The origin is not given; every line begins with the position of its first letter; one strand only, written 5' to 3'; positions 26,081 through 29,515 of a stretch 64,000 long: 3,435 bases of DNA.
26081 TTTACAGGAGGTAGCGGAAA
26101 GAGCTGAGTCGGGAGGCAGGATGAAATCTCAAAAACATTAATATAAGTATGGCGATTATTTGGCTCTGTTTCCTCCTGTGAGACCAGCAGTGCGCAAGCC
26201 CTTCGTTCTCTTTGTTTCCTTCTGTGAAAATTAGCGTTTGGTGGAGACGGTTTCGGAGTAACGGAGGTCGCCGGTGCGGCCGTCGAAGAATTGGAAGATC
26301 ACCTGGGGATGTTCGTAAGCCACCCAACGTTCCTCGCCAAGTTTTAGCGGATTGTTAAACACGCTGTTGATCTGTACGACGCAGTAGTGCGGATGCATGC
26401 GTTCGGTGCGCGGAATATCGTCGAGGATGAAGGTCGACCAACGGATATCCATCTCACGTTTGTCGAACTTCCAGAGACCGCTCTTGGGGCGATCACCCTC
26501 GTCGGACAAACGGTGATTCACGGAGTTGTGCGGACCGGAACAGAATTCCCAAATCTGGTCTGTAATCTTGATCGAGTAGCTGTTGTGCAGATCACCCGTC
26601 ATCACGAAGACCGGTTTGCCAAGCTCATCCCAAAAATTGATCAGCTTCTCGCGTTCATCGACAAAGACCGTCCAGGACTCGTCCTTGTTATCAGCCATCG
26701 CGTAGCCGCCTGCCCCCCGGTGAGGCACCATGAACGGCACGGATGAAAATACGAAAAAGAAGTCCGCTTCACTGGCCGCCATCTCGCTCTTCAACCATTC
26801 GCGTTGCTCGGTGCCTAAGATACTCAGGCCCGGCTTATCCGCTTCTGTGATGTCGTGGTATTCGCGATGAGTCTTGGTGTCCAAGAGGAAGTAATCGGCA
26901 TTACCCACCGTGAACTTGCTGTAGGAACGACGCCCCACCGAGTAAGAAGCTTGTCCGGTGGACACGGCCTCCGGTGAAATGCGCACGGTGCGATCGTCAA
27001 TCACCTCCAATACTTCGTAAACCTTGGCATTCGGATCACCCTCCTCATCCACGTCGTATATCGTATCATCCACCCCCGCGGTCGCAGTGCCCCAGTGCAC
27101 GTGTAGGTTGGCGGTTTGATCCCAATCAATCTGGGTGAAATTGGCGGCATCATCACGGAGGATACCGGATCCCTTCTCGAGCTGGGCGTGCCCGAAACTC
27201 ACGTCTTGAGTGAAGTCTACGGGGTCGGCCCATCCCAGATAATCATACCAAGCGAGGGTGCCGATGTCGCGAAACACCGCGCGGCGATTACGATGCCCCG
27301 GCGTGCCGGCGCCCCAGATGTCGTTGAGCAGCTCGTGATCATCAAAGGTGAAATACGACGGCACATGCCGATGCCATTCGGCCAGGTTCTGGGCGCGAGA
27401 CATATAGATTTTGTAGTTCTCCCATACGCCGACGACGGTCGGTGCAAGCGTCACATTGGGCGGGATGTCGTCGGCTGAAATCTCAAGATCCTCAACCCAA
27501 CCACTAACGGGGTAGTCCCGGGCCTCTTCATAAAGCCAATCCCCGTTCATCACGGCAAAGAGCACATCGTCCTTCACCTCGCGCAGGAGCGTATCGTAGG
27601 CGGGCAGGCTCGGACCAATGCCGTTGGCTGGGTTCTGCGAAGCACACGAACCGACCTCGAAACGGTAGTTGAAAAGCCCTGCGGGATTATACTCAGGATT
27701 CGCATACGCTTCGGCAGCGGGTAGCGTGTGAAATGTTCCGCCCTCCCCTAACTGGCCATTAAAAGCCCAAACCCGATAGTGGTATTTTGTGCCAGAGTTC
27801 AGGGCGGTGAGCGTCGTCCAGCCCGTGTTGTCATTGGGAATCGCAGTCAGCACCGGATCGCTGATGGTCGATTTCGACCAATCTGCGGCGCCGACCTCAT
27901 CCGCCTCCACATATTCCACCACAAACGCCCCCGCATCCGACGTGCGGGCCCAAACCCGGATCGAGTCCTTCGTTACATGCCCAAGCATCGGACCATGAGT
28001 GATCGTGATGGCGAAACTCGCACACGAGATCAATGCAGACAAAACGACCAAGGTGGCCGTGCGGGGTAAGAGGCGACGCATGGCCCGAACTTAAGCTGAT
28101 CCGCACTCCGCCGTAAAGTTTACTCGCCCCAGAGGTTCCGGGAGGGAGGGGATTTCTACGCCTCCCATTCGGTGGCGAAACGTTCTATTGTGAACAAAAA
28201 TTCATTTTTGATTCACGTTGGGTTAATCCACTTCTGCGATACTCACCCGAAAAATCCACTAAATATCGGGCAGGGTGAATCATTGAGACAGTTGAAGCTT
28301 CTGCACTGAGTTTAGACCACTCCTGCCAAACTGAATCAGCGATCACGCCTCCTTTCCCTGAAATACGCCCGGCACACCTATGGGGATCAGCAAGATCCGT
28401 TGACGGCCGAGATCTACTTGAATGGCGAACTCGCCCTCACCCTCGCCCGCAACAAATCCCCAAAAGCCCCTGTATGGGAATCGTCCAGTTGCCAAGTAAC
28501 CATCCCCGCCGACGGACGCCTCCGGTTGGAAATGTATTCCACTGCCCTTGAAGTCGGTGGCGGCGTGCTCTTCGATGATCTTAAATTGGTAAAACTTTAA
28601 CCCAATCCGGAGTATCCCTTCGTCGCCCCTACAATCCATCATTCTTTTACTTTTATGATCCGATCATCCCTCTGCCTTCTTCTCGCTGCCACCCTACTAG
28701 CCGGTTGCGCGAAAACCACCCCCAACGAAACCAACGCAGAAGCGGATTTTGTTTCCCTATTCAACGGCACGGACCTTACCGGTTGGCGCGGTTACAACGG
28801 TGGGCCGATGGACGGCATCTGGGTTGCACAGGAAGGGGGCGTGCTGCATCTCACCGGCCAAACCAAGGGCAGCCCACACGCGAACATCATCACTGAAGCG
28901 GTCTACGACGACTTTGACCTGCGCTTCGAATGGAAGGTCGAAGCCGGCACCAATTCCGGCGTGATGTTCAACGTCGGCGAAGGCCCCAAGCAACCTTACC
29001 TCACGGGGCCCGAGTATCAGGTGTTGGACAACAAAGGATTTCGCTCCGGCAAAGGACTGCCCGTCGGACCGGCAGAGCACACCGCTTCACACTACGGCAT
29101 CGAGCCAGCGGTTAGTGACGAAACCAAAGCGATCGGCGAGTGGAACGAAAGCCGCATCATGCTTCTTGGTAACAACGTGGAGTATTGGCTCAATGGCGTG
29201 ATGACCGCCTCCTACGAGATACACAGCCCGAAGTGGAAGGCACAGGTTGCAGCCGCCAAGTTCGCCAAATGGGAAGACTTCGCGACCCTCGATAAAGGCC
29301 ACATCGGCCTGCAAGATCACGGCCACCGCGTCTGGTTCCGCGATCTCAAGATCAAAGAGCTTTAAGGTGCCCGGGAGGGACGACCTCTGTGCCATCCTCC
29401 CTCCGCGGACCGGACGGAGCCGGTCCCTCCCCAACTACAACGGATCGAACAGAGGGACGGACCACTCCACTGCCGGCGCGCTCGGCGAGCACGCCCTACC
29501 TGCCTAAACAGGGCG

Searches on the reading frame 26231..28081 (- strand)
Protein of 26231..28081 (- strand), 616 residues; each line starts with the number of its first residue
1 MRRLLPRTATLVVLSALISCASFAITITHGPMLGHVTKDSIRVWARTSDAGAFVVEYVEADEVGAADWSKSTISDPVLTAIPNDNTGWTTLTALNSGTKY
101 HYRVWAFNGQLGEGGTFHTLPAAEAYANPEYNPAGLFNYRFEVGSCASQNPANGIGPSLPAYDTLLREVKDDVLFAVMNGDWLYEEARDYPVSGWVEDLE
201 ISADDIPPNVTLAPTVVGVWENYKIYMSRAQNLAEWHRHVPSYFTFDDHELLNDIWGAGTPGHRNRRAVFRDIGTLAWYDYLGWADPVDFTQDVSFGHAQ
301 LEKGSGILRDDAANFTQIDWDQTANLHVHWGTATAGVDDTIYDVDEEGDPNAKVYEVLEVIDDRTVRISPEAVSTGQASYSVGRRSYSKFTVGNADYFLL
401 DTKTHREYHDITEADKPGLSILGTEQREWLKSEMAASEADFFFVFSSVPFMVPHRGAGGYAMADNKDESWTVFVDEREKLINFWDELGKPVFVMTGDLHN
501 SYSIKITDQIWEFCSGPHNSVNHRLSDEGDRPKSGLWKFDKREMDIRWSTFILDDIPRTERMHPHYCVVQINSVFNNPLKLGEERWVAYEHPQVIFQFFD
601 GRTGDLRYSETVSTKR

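Call 61: search_protein_families(library=pfam, proteins=[window:26231-28081:-], max_evalue=0.000001)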
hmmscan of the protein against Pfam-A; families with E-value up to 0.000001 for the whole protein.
window:26231-28081:- (616 aa): 1 family
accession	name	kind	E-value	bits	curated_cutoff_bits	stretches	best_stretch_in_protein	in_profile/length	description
PF09423.15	PhoD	-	4.9e-29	102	27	2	384-523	142-296/343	PhoD-like phosphatase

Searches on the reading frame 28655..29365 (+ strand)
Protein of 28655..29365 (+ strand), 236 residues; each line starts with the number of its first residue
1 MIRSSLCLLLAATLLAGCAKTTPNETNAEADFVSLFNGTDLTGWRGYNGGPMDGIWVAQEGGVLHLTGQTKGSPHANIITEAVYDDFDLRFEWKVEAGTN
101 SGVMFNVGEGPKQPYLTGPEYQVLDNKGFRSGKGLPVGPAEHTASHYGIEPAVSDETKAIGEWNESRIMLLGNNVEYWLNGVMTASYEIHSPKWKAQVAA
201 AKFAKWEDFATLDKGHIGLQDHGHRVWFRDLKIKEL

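Call 61: search_protein_families(library=pfam, proteins=[window:28655-29365:+], max_evalue=0.000001)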
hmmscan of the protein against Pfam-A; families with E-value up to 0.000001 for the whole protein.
window:28655-29365:+ (236 aa): 1 family
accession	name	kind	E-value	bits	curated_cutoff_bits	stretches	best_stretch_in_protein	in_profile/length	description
PF06439.18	3keto-disac_hyd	-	1.1e-47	163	26.8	1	31-234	1-187/187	3-keto-disaccharide hydrolase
